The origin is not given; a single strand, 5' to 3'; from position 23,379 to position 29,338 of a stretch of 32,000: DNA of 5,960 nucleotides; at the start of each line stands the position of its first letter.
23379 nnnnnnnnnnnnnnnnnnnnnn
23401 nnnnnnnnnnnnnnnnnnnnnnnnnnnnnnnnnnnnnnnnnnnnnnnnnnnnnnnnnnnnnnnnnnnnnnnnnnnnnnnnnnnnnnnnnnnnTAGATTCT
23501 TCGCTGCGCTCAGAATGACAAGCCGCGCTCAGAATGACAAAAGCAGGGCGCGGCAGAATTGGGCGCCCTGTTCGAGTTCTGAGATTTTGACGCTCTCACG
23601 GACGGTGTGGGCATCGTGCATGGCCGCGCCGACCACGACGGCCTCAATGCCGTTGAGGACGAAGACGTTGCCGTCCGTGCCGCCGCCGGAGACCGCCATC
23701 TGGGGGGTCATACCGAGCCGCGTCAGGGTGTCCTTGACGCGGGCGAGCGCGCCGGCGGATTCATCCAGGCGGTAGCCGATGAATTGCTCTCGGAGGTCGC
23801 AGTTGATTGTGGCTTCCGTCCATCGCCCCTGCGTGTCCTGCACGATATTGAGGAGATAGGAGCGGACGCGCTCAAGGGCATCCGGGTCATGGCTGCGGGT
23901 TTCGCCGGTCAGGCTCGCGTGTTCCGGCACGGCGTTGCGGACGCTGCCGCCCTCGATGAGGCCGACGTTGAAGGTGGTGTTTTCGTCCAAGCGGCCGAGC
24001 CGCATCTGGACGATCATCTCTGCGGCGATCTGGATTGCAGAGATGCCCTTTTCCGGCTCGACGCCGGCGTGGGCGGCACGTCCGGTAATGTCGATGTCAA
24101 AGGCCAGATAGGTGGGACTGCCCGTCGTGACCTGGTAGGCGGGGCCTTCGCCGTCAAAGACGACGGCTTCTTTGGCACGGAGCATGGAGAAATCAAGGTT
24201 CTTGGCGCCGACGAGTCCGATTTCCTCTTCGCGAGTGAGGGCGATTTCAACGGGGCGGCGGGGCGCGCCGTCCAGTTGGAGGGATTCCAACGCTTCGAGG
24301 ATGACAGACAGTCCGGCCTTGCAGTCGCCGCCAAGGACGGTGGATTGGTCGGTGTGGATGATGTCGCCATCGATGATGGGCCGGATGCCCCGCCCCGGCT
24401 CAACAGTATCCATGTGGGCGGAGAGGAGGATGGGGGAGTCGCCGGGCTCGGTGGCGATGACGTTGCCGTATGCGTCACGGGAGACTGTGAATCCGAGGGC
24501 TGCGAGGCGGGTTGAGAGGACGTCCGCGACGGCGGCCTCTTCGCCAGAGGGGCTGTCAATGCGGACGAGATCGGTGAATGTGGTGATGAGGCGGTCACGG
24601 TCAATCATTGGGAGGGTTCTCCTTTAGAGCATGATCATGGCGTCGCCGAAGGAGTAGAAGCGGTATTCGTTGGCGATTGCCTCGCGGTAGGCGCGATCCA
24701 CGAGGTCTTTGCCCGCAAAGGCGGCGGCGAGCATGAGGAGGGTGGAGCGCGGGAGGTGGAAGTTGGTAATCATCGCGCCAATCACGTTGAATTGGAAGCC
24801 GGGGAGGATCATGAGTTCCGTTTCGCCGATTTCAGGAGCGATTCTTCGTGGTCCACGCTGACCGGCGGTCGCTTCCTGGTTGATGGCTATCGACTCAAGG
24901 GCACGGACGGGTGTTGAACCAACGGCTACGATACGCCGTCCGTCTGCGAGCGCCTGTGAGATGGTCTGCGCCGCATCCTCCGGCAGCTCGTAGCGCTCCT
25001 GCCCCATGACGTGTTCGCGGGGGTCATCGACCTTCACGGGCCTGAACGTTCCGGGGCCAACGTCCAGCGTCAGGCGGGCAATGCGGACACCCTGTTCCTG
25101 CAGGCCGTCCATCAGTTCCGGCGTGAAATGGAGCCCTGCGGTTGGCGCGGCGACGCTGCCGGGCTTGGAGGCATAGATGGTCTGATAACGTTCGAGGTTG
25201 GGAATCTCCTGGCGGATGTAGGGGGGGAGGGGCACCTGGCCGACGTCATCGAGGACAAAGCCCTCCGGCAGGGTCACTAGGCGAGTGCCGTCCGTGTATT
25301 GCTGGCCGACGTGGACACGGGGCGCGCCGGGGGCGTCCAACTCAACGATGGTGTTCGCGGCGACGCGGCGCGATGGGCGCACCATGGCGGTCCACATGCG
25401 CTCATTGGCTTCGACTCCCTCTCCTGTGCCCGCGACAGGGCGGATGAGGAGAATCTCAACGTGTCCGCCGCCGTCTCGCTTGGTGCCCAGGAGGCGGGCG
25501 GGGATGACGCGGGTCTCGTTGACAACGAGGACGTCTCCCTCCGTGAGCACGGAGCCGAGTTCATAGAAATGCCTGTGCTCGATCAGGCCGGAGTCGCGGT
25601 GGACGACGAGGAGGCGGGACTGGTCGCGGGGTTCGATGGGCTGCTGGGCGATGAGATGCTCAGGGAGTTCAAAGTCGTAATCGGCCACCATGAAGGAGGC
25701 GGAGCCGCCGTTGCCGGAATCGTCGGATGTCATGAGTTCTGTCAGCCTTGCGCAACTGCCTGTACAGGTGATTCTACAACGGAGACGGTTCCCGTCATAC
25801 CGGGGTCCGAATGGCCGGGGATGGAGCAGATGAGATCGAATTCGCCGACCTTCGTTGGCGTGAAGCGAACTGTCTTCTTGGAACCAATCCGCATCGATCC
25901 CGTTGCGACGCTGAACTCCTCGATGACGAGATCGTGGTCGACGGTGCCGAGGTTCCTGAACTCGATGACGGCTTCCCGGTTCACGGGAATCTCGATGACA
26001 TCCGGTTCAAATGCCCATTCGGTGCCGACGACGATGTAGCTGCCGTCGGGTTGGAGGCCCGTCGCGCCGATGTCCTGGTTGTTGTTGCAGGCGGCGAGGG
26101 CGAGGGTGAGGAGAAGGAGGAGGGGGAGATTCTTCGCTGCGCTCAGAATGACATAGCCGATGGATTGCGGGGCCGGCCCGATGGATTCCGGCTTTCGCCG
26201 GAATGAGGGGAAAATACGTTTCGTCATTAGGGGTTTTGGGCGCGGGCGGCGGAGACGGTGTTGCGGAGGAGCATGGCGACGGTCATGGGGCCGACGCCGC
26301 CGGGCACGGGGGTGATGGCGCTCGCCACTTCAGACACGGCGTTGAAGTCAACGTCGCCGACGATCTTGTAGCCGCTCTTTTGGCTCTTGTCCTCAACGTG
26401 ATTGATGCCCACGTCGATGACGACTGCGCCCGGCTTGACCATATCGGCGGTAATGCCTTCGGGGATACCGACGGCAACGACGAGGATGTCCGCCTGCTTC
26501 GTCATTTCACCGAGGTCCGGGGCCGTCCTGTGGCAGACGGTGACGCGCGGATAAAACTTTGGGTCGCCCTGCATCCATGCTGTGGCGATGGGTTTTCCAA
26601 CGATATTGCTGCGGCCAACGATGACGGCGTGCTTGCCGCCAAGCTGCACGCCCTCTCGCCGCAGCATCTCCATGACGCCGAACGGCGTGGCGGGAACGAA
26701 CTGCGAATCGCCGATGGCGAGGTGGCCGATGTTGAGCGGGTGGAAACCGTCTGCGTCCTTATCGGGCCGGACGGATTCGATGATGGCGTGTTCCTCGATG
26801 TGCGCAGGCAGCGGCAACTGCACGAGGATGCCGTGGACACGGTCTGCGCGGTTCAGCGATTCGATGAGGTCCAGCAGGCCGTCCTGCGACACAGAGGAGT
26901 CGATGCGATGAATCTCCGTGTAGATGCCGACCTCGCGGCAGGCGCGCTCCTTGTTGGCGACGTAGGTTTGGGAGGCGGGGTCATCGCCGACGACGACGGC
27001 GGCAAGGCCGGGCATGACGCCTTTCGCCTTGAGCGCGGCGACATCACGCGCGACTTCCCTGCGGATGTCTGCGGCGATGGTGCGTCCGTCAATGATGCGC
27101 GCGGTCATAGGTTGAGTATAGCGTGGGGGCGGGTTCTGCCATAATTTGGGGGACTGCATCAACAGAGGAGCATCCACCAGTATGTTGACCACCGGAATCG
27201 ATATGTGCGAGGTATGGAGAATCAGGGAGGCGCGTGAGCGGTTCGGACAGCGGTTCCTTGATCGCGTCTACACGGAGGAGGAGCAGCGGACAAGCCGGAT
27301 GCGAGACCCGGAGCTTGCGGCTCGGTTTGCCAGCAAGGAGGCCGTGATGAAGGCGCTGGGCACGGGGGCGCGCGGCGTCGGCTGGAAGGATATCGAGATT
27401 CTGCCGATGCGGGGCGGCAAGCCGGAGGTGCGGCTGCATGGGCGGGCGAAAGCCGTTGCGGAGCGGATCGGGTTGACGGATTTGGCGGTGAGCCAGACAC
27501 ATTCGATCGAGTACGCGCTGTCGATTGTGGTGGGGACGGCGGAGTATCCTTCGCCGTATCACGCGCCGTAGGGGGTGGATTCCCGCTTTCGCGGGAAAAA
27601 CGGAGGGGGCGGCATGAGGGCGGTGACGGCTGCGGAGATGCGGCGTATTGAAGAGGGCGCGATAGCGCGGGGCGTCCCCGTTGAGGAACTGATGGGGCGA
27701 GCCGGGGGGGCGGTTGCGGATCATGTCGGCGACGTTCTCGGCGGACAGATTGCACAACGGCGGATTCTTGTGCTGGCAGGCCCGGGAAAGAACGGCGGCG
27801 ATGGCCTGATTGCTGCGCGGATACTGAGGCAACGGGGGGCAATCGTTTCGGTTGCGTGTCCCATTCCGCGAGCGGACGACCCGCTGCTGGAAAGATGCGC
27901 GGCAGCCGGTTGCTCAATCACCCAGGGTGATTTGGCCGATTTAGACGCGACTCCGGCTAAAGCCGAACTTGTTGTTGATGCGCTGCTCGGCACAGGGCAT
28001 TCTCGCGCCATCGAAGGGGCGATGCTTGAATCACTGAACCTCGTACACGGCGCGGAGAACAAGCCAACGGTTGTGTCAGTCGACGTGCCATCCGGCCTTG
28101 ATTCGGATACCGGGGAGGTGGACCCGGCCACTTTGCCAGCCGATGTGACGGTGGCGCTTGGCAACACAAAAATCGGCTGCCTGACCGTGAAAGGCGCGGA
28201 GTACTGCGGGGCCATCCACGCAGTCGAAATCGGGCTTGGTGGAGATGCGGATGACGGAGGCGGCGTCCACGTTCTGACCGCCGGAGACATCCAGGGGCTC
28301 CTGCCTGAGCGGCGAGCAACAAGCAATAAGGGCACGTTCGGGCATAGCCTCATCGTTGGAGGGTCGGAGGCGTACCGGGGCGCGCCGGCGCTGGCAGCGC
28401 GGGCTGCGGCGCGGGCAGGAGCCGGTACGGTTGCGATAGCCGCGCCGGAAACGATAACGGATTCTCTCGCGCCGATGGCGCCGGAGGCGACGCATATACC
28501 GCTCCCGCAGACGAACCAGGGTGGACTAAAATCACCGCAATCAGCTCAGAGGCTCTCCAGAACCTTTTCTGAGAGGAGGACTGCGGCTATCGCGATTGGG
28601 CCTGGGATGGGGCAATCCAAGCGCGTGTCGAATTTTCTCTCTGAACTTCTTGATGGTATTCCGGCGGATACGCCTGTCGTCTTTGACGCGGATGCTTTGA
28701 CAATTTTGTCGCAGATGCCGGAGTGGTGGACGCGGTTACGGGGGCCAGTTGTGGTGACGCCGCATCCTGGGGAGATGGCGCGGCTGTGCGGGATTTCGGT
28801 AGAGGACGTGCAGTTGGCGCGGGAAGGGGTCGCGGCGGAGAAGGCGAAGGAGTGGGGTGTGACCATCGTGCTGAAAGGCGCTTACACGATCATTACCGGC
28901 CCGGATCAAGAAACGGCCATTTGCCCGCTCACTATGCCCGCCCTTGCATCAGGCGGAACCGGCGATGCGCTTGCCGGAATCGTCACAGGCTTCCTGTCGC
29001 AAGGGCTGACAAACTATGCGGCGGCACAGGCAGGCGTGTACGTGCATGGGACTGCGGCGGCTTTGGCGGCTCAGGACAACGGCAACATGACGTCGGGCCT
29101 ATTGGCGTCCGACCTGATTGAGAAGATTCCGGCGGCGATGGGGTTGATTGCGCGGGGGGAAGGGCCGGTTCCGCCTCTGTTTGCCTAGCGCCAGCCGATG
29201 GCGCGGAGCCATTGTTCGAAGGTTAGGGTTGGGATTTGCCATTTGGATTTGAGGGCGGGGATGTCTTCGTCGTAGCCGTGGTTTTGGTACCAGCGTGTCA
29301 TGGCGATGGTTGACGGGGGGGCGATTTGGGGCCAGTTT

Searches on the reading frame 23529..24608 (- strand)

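Call 11: search_protein_families(library=pfam, proteins=[window:23529-24608:-], max_evalue=0.00001)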
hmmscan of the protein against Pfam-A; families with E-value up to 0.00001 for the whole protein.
window:23529-24608:- (359 aa): 4 families
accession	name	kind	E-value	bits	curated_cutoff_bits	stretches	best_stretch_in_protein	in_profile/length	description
PF07687.19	M20_dimer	-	1.3e-17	64.1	21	1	167-262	6-105/107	Peptidase dimerisation domain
PF01546.33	Peptidase_M20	-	1.1e-15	58.5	24.6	1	61-357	1-205/206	Peptidase family M20/M25/M40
PF05343.19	Peptidase_M42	-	5.2e-10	39.3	23.2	0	95-152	134-189/292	M42 glutamyl aminopeptidase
PF04389.22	Peptidase_M28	-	7.8e-07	29.4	21.3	1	49-138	1-76/193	Peptidase family M28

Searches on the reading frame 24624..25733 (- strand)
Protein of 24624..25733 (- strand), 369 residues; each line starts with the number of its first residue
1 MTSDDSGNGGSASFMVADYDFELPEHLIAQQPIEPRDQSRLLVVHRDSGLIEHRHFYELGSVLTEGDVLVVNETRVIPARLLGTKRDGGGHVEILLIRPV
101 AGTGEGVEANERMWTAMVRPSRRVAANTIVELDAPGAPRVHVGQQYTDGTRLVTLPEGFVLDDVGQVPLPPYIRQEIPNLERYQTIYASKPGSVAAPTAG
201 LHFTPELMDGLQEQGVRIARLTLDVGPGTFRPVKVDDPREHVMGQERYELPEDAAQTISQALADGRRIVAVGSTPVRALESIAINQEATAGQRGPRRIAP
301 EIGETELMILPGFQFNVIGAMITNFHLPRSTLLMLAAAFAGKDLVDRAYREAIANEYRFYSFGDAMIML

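Call 11: search_protein_families(library=pfam, proteins=[window:24624-25733:-], max_evalue=0.00001)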
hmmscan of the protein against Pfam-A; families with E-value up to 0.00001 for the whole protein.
window:24624-25733:- (369 aa): 1 family
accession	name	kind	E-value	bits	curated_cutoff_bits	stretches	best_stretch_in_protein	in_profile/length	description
PF02547.20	Queuosine_synth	-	1.2e-120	402.9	25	1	17-367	2-321/322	Queuosine biosynthesis protein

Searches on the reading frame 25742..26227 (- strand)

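Call 11: search_protein_families(library=pfam, proteins=[window:25742-26227:-], max_evalue=0.00001)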
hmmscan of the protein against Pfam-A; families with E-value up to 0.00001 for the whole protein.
window:25742-26227:- (161 aa): 1 family
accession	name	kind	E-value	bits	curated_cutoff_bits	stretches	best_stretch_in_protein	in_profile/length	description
PF13473.12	Cupredoxin_1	-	1.8e-09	37.9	27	1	40-138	5-96/104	Cupredoxin-like domain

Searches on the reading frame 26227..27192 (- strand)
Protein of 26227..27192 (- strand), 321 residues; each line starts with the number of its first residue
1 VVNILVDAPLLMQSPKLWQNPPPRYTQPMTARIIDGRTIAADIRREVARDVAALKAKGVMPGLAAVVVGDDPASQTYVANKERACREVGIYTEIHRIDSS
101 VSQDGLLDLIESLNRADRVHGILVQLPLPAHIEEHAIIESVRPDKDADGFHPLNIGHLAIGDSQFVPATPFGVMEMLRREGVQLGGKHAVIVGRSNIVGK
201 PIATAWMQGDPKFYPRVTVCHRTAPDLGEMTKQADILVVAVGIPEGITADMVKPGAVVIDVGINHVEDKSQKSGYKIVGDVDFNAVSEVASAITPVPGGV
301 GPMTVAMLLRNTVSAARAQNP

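Call 11: search_protein_families(library=pfam, proteins=[window:26227-27192:-], max_evalue=0.00001)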
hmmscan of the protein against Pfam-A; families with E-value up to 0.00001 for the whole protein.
window:26227-27192:- (321 aa): 2 families
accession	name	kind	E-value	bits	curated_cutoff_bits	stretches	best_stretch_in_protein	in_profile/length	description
PF02882.25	THF_DHG_CYH_C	-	4.3e-63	211.9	27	1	151-319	1-159/160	Tetrahydrofolate dehydrogenase/cyclohydrolase, NAD(P)-binding domain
PF00763.28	THF_DHG_CYH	-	3.4e-41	140.6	32.8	1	34-148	1-115/115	Tetrahydrofolate dehydrogenase/cyclohydrolase, catalytic domain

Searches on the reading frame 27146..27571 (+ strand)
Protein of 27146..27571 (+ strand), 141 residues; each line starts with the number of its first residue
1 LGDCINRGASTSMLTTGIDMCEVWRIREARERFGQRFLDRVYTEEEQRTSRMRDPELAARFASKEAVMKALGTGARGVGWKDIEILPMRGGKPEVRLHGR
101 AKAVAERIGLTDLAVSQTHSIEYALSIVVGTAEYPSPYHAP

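Call 92: search_protein_families(library=pfam, proteins=[window:27146-27571:+], max_evalue=0.001)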
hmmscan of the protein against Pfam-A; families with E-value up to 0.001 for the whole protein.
window:27146-27571:+ (141 aa): 1 family
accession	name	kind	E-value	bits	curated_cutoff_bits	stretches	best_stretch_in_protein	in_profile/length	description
PF01648.25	ACPS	-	2.4e-15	56.9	25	1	17-110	3-101/111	4'-phosphopantetheinyl transferase superfamily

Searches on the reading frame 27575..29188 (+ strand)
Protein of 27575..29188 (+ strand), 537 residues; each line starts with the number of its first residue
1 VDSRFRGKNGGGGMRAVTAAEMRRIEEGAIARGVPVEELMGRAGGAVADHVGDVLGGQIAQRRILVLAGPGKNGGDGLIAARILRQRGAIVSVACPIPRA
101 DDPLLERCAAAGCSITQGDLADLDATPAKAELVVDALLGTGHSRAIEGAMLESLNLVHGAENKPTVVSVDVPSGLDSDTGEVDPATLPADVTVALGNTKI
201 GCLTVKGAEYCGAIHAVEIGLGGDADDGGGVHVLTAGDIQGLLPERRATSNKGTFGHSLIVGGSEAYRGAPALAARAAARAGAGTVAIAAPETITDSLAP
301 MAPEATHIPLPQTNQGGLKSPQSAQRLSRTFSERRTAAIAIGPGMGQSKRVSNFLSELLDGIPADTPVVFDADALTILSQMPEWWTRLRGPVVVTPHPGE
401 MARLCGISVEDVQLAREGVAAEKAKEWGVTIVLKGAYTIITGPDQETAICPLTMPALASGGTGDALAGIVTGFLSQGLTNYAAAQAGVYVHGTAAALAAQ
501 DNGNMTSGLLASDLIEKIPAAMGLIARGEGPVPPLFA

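Call 11: search_protein_families(library=pfam, proteins=[window:27575-29188:+], max_evalue=0.00001)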
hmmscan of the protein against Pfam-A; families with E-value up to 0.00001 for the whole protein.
window:27575-29188:+ (537 aa): 2 families
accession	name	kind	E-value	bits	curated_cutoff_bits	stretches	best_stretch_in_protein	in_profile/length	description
PF01256.23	Carb_kinase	-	6e-55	186.8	27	1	259-519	2-241/242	NAD(P)H-hydrate dehydratase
PF03853.21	YjeF_N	-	6.1e-35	121.1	24.9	1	37-200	2-168/169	YjeF-related protein N-terminus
